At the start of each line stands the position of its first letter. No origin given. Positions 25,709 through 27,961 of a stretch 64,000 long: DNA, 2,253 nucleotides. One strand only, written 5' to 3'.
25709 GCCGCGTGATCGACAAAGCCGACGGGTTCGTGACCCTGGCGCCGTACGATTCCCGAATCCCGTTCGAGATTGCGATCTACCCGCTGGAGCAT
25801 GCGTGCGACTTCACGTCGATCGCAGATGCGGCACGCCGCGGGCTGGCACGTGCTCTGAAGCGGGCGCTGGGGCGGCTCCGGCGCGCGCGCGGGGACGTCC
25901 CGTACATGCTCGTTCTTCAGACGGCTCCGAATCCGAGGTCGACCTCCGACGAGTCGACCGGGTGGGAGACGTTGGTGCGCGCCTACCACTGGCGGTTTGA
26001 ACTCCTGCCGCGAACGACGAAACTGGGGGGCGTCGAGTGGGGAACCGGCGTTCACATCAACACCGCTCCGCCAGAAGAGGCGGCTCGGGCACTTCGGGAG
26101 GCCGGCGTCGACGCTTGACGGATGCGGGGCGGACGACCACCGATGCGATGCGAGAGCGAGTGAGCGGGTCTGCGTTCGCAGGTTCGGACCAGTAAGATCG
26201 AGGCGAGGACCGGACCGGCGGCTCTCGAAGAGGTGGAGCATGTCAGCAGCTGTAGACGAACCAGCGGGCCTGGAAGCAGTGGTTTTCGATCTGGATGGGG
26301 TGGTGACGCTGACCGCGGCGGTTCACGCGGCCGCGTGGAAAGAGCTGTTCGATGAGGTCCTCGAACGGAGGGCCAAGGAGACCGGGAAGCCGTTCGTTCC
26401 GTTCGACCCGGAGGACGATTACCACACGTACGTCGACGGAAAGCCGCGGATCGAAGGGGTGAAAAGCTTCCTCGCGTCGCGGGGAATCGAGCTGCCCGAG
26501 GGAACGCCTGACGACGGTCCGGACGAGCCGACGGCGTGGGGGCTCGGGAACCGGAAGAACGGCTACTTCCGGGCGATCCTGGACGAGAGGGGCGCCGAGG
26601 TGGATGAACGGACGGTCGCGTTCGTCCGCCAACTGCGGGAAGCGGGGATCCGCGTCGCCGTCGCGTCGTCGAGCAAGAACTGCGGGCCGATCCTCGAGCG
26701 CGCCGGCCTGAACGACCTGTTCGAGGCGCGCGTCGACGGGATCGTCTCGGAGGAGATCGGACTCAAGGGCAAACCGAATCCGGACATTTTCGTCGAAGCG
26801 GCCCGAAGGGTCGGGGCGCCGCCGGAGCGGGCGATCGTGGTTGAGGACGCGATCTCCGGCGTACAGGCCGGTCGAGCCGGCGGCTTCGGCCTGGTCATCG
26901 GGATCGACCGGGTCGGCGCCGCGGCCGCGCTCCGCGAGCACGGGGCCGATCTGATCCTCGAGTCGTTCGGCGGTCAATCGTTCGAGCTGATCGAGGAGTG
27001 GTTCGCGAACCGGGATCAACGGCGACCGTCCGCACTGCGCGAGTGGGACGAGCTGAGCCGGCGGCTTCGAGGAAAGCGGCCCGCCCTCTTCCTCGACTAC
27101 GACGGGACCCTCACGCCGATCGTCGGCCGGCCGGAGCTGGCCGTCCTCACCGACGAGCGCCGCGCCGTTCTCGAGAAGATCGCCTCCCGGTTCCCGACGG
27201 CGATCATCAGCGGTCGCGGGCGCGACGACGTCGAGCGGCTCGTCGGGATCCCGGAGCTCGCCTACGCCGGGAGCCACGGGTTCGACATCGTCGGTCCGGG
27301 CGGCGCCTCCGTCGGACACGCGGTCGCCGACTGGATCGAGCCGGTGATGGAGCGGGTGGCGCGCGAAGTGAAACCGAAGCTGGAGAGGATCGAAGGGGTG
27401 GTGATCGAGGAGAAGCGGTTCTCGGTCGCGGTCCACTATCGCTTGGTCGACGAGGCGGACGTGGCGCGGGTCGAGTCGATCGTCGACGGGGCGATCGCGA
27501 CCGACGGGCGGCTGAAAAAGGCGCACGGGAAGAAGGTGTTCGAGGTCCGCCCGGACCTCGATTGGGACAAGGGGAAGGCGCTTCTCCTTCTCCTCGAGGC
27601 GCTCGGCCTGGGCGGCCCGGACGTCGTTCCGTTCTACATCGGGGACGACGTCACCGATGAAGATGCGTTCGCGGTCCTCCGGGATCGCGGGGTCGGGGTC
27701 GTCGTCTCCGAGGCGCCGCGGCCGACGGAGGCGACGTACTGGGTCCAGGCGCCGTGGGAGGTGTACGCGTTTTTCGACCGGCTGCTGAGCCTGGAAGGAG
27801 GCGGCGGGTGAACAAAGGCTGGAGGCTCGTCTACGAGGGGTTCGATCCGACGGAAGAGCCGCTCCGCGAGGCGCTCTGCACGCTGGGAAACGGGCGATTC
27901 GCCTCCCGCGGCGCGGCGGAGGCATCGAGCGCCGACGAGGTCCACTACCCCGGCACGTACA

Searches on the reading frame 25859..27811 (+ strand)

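Call 16: search_protein_families(library=pfam, proteins=[window:25859-27811:+])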
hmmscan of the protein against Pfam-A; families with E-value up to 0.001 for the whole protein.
window:25859-27811:+ (650 aa): 3 families
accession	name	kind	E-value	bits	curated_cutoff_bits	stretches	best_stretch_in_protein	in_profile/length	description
PF02358.22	Trehalose_PPase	-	2.9e-51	174.3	27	1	411-628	1-230/235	Trehalose-phosphatase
PF00702.32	Hydrolase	-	9.7e-27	95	26.4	1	139-342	2-191/191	haloacid dehalogenase-like hydrolase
PF13419.12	HAD_2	-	2.3e-11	44.6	23.8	1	141-342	1-172/178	Haloacid dehalogenase-like hydrolase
